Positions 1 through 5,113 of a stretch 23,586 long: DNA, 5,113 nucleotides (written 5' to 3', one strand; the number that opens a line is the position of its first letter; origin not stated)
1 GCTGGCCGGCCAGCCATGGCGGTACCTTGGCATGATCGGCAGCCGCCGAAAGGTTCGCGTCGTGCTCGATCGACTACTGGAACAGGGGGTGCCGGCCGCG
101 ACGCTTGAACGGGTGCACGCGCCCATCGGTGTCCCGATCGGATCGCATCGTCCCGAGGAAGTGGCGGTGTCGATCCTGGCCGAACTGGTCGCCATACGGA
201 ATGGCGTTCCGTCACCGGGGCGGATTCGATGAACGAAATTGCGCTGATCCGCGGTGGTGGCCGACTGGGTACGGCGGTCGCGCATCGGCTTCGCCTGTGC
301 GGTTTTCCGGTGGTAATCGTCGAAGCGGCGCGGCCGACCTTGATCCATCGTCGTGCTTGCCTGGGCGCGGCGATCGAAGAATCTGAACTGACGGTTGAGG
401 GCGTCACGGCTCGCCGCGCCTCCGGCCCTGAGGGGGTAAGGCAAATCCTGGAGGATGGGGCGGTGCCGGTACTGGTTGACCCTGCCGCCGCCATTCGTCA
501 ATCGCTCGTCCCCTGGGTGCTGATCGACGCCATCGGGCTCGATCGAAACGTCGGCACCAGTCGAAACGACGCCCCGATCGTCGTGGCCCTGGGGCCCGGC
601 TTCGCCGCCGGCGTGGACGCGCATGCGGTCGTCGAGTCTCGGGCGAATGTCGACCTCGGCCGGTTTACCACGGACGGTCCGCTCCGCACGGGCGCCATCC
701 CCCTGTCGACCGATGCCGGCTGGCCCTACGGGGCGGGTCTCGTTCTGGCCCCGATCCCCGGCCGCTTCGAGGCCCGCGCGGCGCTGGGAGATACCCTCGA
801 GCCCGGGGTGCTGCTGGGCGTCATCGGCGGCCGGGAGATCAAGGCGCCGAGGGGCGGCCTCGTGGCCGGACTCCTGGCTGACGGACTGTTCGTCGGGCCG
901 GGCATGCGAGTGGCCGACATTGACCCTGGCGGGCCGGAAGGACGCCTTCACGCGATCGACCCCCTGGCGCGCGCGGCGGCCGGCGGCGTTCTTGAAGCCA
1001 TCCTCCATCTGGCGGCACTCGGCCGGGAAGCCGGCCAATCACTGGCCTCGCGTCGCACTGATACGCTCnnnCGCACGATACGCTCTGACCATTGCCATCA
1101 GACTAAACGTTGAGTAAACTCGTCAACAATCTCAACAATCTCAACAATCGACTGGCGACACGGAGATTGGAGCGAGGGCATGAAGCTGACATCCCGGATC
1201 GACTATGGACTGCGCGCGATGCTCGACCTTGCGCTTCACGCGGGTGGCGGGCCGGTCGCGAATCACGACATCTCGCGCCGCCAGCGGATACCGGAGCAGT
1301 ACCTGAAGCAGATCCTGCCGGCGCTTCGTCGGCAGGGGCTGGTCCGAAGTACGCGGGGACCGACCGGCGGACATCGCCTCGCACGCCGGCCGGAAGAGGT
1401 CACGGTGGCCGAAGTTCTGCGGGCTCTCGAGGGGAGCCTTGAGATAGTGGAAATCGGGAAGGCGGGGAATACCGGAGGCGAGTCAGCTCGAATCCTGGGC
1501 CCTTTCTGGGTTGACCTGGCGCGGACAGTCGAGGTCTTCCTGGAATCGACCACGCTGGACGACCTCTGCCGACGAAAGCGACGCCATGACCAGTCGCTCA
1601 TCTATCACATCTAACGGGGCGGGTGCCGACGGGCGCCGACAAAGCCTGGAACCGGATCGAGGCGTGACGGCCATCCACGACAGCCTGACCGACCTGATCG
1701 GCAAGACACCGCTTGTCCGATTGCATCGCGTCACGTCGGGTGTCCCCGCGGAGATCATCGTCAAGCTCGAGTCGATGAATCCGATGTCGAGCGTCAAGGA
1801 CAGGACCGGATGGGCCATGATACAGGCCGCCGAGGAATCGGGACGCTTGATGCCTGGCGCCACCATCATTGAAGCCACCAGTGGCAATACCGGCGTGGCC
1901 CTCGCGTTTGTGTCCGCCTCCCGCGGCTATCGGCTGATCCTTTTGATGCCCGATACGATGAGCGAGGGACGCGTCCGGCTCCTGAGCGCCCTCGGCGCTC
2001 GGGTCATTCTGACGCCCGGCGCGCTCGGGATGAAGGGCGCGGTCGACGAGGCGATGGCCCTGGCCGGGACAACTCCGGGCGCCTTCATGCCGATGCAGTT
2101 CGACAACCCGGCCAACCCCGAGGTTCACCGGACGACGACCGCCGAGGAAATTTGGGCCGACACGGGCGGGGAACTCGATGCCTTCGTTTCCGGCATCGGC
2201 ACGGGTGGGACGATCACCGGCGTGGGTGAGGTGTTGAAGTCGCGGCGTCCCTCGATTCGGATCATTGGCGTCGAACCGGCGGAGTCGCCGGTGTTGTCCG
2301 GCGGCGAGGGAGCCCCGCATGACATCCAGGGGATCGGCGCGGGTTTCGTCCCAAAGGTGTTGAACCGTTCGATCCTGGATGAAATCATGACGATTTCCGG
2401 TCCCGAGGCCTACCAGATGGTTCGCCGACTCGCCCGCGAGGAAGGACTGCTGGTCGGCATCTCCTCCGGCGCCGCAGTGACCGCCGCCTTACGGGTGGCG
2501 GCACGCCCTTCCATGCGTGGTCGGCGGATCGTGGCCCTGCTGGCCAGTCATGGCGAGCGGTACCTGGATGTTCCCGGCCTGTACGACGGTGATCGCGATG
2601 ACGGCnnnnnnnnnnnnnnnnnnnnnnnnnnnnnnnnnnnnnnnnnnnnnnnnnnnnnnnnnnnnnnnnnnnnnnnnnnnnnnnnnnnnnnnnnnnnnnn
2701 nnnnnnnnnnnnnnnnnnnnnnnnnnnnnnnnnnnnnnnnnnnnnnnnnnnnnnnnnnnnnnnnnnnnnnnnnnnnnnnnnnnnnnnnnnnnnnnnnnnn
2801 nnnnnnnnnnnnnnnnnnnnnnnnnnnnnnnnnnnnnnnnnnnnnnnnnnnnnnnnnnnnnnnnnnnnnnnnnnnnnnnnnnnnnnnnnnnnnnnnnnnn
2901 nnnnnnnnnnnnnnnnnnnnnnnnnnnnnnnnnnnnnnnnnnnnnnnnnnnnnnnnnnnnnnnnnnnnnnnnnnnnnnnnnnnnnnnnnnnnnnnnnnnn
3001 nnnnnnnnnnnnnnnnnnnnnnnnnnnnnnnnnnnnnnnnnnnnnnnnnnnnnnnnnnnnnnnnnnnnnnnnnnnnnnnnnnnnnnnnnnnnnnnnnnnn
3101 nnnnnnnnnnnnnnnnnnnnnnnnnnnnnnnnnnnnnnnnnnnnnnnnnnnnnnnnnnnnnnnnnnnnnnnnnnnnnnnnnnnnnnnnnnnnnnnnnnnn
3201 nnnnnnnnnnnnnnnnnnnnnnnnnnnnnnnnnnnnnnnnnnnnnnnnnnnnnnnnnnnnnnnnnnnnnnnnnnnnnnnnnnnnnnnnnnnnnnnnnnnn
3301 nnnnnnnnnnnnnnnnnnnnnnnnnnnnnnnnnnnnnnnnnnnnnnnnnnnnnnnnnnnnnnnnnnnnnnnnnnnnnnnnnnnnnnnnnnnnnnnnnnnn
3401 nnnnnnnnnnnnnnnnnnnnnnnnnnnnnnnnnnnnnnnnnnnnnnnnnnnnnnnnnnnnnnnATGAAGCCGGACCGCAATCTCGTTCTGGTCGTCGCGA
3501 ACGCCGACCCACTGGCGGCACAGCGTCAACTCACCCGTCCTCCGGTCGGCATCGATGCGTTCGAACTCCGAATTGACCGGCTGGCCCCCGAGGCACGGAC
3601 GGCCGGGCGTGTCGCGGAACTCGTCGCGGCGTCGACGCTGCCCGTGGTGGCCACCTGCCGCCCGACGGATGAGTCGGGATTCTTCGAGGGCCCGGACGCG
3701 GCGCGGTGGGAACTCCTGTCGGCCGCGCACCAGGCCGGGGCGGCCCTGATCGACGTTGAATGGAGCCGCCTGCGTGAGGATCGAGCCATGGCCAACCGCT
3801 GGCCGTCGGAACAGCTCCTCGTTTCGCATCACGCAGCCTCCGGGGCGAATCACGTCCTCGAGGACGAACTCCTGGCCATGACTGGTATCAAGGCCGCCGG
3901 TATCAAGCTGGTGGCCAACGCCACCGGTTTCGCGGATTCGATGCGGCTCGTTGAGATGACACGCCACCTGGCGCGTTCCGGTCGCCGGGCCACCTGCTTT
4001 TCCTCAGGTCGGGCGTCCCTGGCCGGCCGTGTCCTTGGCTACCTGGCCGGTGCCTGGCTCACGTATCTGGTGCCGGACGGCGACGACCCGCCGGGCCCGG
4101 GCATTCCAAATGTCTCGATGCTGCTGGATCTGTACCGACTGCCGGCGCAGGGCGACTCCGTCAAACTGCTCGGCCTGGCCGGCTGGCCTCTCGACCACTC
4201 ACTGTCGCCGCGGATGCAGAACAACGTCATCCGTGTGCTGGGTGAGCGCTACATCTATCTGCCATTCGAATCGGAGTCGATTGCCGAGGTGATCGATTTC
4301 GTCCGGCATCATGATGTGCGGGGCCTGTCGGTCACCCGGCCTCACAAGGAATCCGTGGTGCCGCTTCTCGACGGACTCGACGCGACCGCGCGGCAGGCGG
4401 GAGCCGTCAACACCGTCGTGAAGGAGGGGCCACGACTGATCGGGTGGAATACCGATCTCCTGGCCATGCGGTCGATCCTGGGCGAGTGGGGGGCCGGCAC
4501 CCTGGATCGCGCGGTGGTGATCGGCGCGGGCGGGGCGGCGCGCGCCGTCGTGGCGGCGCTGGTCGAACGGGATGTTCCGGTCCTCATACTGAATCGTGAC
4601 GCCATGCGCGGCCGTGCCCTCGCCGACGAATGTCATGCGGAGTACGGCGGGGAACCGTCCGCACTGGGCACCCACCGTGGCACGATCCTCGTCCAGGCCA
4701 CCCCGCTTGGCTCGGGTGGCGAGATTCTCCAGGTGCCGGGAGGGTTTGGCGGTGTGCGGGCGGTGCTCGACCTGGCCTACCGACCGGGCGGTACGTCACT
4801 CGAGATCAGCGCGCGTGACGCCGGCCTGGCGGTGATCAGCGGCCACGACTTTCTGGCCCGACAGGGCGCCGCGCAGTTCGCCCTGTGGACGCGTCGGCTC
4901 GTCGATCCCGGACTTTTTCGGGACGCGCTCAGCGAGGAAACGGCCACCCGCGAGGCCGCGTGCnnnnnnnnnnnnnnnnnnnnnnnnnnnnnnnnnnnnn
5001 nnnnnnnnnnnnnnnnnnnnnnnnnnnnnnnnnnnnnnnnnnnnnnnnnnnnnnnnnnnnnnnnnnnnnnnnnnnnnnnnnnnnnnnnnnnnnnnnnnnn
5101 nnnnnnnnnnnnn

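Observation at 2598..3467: [4Fe-4S]-type LarE sulfur insertase translationally coupled to cysK and a CymR-like regulator, placed in front of aromatic-amino-acid genes and just downstream of XdhC/YqeB maturation factors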

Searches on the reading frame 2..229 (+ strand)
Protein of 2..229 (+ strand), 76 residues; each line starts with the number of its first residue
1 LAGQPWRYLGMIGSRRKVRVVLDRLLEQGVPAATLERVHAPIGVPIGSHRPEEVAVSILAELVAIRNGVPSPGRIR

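Call 5: search_protein_families(library=ncbifam, proteins=[window:2-229:+], max_evalue=0.001)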
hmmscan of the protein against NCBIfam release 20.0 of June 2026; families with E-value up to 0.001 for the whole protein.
window:2-229:+ (76 aa): 2 families
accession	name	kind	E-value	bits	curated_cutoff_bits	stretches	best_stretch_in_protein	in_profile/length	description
NF045664.1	XdhC_rel_AOR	equivalog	5.8e-23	81.7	350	1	7-67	285-345/346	XdhC family aldehyde oxidoreductase maturation factor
TIGR02964.1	xanthine_xdhC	equivalog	1.1e-10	41.5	161.6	1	2-63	184-246/246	xanthine dehydrogenase accessory protein XdhC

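Call 6: search_protein_families(library=pfam, proteins=[window:2-229:+], max_evalue=0.001)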
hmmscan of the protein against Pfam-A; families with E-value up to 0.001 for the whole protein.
window:2-229:+ (76 aa): 1 family
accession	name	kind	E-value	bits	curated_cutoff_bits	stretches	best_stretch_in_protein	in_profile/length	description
PF13478.12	XdhC_C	-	1.9e-20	74.1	29.7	1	4-62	67-125/125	XdhC Rossmann domain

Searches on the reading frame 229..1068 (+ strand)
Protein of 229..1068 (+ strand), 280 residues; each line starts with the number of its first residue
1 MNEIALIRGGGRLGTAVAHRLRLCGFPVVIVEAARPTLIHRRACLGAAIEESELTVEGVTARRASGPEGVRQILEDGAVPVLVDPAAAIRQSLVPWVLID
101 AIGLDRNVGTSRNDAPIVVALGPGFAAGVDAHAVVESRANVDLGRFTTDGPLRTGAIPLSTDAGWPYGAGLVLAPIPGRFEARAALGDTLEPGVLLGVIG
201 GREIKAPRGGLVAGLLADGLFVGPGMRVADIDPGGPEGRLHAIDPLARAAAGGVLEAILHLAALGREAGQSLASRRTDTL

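Call 5: search_protein_families(library=ncbifam, proteins=[window:229-1068:+], max_evalue=0.001)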
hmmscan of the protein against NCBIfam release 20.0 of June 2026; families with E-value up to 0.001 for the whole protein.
window:229-1068:+ (280 aa): 1 family
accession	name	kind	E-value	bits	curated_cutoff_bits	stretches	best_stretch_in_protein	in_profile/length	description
TIGR03309.1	matur_yqeB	equivalog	4.5e-63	213.1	220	1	6-261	2-256/256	selenium-dependent molybdenum cofactor biosynthesis protein YqeB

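Call 6: search_protein_families(library=pfam, proteins=[window:229-1068:+], max_evalue=0.001)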
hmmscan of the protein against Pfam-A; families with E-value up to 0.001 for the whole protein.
window:229-1068:+ (280 aa): 0 families

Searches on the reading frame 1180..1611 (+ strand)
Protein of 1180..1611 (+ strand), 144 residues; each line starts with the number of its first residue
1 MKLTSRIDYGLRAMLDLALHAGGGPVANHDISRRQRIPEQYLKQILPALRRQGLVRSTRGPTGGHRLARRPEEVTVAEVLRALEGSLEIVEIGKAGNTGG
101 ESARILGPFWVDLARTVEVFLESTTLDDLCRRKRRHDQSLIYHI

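Call 5: search_protein_families(library=ncbifam, proteins=[window:1180-1611:+], max_evalue=0.001)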
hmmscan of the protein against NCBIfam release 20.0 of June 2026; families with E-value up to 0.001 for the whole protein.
window:1180-1611:+ (144 aa): 7 families
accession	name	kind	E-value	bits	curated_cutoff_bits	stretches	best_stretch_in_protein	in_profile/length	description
TIGR00738.1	rrf2_super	superfamily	3.3e-36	124.1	73.3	1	1-130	1-131/132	Rrf2 family transcriptional regulator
TIGR02010.1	IscR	equivalog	5.6e-30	103.9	207.55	1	1-133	1-133/135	Fe-S cluster assembly transcriptional regulator IscR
NF047409.1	Cys_reg_CymR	equivalog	2.3e-28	99.1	195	1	1-142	1-137/139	cysteine metabolism transcriptional regulator CymR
NF008110.0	PRK10857.1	equivalog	5.4e-27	94.6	275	1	1-133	1-133/164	Fe-S cluster assembly transcriptional regulator IscR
TIGR02944.1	suf_reg_Xantho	equivalog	2.3e-13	50.7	110.65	1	2-129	3-130/130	SUF system Fe-S cluster assembly regulator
NF008886.0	PRK11920.1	equivalog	1.6e-12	47.4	193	1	1-94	1-93/153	iron-responsive transcriptional regulator RirA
NF008240.0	PRK11014.1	equivalog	2.2e-10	40.7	182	1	1-95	1-94/141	nitric oxide-sensing transcriptional repressor NsrR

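Call 6: search_protein_families(library=pfam, proteins=[window:1180-1611:+], max_evalue=0.001)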
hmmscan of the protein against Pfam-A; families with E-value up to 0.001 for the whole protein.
window:1180-1611:+ (144 aa): 1 family
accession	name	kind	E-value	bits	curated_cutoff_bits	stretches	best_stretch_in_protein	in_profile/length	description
PF02082.26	Rrf2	-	6.9e-35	120.5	30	1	3-131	1-131/132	Iron-dependent Transcriptional regulator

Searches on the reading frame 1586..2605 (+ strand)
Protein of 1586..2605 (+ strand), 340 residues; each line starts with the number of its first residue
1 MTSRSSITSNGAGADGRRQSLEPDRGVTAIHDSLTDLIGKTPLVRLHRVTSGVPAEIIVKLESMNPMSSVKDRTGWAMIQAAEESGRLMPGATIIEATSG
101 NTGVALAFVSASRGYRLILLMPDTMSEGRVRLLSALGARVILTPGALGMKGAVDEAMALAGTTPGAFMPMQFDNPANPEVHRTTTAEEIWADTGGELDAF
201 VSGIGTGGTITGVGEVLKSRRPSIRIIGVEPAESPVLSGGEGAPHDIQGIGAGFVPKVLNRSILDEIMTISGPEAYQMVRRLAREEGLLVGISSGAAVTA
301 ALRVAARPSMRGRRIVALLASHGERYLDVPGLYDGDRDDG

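Call 5: search_protein_families(library=ncbifam, proteins=[window:1586-2605:+], max_evalue=0.001)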
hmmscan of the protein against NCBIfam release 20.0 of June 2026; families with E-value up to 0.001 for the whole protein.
window:1586-2605:+ (340 aa): 38 families (the best 25 are shown)
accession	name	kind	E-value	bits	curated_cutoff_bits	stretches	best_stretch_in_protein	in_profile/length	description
TIGR01139.1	cysK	equivalog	1.6e-128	428.2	350.95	1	35-329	2-295/298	cysteine synthase A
TIGR01136.1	cysKM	subfamily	1.6e-124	415.1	344.15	1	35-328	2-295/299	cysteine synthase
TIGR01137.1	cysta_beta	equivalog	2e-94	316.9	510.25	1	30-327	1-306/457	cystathionine beta-synthase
NF007989.0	PRK10717.1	equivalog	6.7e-92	308.1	387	1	29-327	3-313/334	cysteine synthase A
NF008735.0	PRK11761.1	equivalog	8.7e-87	291.1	413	1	32-328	4-290/296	cysteine synthase CysM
TIGR01138.1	cysM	equivalog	1.8e-84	283.7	394.2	1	34-328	2-286/290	cysteine synthase B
TIGR03945.1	PLP_SbnA_fam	equivalog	4.7e-66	222.9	349.95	1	35-329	2-297/304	2,3-diaminopropionate biosynthesis protein SbnA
NF053679.1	CysteaSynCapA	equivalog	4.5e-62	209.7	600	1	29-328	5-316/329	cysteate synthase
NF005292.0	PRK06815.1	equivalog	1.4e-22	80.2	371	1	27-320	8-304/320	threonine/serine dehydratase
NF006094.0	PRK08246.1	subfamily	3.7e-22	79.1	331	1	26-245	9-216/310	serine/threonine dehydratase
TIGR01124.1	ilvA_2Cterm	equivalog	1e-20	73.8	411.3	1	36-248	13-220/499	threonine ammonia-lyase, biosynthetic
NF006674.0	PRK09224.1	subfamily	1.7e-20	73.2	577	1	34-238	19-216/508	threonine ammonia-lyase IlvA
NF052478.1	CystDsulMYC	equivalog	3.7e-20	72.5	600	1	55-328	37-322/354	L-cysteine desulfhydrase Cds1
NF009130.0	PRK12483.1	subfamily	4.2e-20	71.8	801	1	33-238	30-228/521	threonine ammonia-lyase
NF005600.0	PRK07334.1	equivalog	6.2e-19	67.9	496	1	27-319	15-307/408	threonine ammonia-lyase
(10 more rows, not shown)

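Call 6: search_protein_families(library=pfam, proteins=[window:1586-2605:+], max_evalue=0.001)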
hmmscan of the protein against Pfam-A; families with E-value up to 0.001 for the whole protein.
window:1586-2605:+ (340 aa): 1 family
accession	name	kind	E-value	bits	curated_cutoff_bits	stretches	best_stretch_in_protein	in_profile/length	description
PF00291.31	PALP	-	1.3e-75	255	35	1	35-319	2-293/295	Pyridoxal-phosphate dependent enzyme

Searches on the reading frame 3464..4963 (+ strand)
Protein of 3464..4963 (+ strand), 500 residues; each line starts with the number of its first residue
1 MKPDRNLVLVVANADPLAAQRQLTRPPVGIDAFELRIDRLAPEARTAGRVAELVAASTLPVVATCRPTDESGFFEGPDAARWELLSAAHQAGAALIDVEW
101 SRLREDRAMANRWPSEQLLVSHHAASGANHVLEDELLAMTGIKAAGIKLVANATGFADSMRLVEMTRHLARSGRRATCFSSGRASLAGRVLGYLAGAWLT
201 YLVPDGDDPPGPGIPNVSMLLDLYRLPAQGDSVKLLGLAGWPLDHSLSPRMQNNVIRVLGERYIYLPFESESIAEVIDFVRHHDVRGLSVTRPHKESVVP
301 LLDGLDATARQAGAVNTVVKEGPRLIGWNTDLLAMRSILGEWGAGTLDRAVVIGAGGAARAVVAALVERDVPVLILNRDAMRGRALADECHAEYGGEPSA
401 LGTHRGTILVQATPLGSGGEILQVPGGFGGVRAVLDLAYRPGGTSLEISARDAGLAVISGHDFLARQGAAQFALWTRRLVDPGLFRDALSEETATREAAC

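Call 5: search_protein_families(library=ncbifam, proteins=[window:3464-4963:+], max_evalue=0.001)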
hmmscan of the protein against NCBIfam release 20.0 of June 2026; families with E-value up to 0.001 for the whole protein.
window:3464-4963:+ (500 aa): 19 families
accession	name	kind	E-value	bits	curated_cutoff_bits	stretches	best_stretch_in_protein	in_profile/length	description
NF001319.0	PRK00258.3-3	equivalog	6.9e-53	179.5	252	1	233-496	6-277/279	shikimate dehydrogenase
TIGR00507.1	aroE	equivalog_domain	3.6e-49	167.3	200.2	1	234-481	1-257/270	shikimate dehydrogenase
NF001314.0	PRK00258.2-2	equivalog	2.6e-39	135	248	1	233-489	7-284/290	shikimate dehydrogenase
NF006802.0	PRK09310.1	equivalog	3.9e-37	128.2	598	1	17-478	12-456/477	bifunctional 3-dehydroquinate dehydratase/shikimate dehydrogenase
NF001322.0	PRK00258.3-6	equivalog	6.6e-37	127.3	285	1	234-484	6-258/272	shikimate dehydrogenase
NF009202.0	PRK12550.1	equivalog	1.8e-35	122.5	306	1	237-488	14-266/272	shikimate 5-dehydrogenase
NF001311.0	PRK00258.1-3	equivalog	6.3e-35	120.7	235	1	238-495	10-275/279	shikimate dehydrogenase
NF001312.0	PRK00258.1-4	equivalog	1.9e-34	119.2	295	1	233-476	9-264/285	shikimate dehydrogenase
NF001313.0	PRK00258.2-1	equivalog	9.5e-32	110.7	431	2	234-363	10-142/290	shikimate dehydrogenase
TIGR01809.1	Shik-DH-AROM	equivalog_domain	4.4e-31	108.1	196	2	234-388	6-167/282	shikimate dehydrogenase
NF001316.0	PRK00258.2-5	equivalog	2.3e-30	105.8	247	1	234-394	2-160/263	shikimate dehydrogenase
NF009201.0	PRK12549.1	subfamily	4.8e-30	104.7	235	1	234-484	8-275/286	shikimate dehydrogenase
NF001315.0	PRK00258.2-4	equivalog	7.7e-28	97.5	413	1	241-368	15-144/284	shikimate dehydrogenase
NF009200.0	PRK12548.1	subfamily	1.4e-27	96.8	432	1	233-363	9-142/289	shikimate dehydrogenase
NF001310.0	PRK00258.1-2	equivalog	1.4e-26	93.3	221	1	238-477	7-260/279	shikimate dehydrogenase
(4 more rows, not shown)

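Call 6: search_protein_families(library=pfam, proteins=[window:3464-4963:+], max_evalue=0.001)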
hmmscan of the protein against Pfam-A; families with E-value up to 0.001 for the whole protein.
window:3464-4963:+ (500 aa): 4 families
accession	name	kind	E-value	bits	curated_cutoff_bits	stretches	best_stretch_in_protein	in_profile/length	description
PF01487.21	DHquinase_I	-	6e-22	79.3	22.2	1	28-223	22-229/230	Type I 3-dehydroquinase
PF08501.16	Shikimate_dh_N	-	6e-22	78.1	27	1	239-318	2-83/83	Shikimate dehydrogenase substrate binding domain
PF01488.26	Shikimate_DH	-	8.5e-06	26.3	24.3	1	348-393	13-59/138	Shikimate / quinate 5-dehydrogenase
PF18317.6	SDH_C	-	0.00041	20.5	25.8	1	460-489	1-30/31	Shikimate 5'-dehydrogenase C-terminal domain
